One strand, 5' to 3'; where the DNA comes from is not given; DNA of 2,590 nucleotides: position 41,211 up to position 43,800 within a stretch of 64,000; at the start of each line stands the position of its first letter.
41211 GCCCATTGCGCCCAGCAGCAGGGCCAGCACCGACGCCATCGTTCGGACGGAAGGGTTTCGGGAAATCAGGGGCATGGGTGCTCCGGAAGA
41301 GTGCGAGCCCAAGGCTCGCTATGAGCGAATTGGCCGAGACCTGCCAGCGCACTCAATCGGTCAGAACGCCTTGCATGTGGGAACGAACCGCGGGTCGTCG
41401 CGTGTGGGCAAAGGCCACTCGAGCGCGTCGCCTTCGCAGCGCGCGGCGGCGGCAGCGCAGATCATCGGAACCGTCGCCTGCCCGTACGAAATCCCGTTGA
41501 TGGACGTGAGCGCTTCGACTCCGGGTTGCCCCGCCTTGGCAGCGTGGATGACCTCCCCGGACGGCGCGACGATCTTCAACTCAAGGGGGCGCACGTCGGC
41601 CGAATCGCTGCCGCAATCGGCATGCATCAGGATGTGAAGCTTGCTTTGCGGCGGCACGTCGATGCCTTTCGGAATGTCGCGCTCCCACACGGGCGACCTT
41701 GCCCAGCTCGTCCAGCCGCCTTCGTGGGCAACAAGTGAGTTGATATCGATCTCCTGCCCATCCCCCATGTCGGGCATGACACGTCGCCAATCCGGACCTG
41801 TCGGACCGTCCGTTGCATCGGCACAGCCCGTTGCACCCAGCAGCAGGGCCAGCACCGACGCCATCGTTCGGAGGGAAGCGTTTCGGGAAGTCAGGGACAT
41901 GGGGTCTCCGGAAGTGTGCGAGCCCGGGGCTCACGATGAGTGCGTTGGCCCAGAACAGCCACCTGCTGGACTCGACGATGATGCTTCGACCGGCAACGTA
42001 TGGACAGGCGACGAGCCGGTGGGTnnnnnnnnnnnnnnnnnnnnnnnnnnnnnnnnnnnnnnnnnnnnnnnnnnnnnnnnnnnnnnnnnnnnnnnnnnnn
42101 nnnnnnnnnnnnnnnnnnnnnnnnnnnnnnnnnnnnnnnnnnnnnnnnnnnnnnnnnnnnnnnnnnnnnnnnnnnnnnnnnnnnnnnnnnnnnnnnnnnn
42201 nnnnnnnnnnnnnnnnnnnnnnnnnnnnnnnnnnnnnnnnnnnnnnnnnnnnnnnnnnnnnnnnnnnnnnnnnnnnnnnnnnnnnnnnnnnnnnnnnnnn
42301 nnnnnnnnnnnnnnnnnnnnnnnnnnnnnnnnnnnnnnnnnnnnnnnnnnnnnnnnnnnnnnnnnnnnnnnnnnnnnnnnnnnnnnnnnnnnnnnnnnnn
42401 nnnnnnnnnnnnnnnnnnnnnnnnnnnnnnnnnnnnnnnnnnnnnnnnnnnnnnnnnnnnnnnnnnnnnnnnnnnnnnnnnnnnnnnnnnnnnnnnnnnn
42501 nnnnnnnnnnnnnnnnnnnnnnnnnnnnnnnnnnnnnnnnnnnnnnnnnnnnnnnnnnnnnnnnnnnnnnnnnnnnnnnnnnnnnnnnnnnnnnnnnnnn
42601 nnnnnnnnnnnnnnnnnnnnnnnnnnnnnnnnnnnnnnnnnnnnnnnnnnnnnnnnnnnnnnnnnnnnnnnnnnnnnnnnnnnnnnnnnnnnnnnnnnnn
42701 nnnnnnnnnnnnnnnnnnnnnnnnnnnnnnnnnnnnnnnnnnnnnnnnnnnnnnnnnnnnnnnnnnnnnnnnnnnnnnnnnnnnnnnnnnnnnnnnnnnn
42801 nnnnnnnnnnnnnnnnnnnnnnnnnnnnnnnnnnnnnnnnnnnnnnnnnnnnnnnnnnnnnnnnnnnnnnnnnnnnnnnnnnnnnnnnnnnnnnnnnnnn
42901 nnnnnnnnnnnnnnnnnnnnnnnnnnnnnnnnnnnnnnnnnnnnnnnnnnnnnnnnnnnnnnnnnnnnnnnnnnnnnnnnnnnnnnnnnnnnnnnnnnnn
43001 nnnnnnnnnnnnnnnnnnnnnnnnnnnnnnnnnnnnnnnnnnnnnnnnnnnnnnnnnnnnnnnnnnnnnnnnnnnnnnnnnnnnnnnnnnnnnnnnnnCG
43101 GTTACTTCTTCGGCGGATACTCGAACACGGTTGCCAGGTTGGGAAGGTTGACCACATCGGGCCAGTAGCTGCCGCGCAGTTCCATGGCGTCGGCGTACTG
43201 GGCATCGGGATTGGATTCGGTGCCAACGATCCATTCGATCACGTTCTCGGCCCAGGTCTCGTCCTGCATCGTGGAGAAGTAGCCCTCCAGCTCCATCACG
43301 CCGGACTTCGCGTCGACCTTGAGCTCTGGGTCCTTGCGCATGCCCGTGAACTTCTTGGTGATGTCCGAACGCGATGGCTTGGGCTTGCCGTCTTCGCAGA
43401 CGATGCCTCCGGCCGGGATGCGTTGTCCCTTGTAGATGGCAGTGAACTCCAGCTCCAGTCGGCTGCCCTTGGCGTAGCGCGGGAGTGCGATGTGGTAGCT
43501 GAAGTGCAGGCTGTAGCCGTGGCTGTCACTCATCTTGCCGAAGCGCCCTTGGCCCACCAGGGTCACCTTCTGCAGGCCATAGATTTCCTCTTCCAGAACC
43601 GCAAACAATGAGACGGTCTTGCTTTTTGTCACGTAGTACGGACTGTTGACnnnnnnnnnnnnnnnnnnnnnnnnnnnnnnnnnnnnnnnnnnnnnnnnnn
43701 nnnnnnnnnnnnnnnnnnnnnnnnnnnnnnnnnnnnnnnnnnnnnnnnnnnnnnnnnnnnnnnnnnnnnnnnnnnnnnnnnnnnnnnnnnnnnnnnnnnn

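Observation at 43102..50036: T6SS cargo module: VgrG - DUF4123 adaptor - MIX/VasX-like pore-forming effector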

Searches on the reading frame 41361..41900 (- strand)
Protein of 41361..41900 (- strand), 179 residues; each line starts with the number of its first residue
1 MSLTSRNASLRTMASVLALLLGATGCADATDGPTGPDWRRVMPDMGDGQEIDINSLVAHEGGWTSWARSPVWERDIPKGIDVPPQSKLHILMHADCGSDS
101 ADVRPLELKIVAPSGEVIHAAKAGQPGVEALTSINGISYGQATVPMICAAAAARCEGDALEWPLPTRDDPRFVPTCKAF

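Call 6: search_protein_families(library=pfam, proteins=[window:41361-41900:-], max_evalue=0.01)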
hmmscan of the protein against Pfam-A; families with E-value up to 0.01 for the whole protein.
window:41361-41900:- (179 aa): 0 families

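Call 11: search_protein_families(library=ncbifam, proteins=[window:41361-41900:-], max_evalue=0.01)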
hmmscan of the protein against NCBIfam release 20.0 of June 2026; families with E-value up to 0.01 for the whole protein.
window:41361-41900:- (179 aa): 0 families

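Call 44: find_homologous_proteins(query=window:41361-41900:-, max_evalue=0.001)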
Query window:41361-41900:- (179 aa): 4 proteins with E <= 0.001 among 155 candidates.
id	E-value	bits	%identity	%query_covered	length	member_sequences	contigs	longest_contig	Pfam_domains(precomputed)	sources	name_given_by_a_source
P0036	2.9e-106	371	91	100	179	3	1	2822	-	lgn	-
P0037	4.3e-62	227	62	93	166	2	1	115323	-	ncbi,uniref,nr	ncbi:hypothetical protein EER27_14645 [Lysobacter psychrotolerans]|uniref:Uncharacterized protein n=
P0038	8.6e-61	223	61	93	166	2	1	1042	-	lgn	-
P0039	1.2e-41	160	47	91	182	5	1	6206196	-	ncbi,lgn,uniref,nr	ncbi:hypothetical protein [Lysobacter enzymogenes]|uniref:hypothetical protein n=1 Tax=Lysobacter en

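Call 87: find_encoding_contigs(protein=P0039, flank=8000, max_places=3)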
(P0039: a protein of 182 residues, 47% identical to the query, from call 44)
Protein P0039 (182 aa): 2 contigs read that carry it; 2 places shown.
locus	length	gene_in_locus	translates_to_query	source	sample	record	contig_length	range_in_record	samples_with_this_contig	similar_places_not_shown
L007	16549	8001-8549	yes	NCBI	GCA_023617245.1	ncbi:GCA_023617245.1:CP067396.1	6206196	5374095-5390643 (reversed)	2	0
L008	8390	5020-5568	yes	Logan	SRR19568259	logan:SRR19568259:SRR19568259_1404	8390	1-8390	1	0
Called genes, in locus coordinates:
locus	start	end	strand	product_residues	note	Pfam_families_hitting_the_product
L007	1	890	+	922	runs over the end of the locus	PF02861:Clp_N, PF13191:AAA_16, PF23569:NBD_SMAX1 (weak), PF00004:AAA, PF17871:AAA_lid_9, PF07724:AAA_2, PF07728:AAA_5, PF10431:ClpB_D2-small, +3 more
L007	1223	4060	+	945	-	PF05954:Phage_GPD, PF04717:Phage_base_V, PF13296:T6SS_Vgr, PF10106:DUF2345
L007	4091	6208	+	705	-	PF14521:Aspzincin_M35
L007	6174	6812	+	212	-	-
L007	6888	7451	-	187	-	-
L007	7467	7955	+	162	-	-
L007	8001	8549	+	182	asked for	-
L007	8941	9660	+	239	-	PF03551:PadR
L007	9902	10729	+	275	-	PF08021:FAD_binding_9, PF04954:SIP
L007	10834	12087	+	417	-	PF06779:MFS_4 (weak), PF07690:MFS_1, PF00083:Sugar_tr, PF07690:MFS_1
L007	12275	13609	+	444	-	PF26363:Phospholipase-like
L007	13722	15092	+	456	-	-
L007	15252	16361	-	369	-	-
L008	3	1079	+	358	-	?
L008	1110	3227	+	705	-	PF14521:Aspzincin_M35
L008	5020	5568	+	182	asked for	-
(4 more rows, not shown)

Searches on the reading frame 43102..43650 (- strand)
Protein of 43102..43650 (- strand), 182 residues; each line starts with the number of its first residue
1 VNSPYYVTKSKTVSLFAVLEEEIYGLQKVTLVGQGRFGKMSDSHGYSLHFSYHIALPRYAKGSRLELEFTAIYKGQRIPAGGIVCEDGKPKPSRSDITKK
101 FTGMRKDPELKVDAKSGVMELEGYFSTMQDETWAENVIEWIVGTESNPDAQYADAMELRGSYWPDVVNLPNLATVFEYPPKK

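Call 82: search_protein_families(library=pfam, proteins=[window:43102-43650:-], max_evalue=10)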
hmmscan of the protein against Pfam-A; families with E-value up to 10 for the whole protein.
window:43102-43650:- (182 aa): 0 families
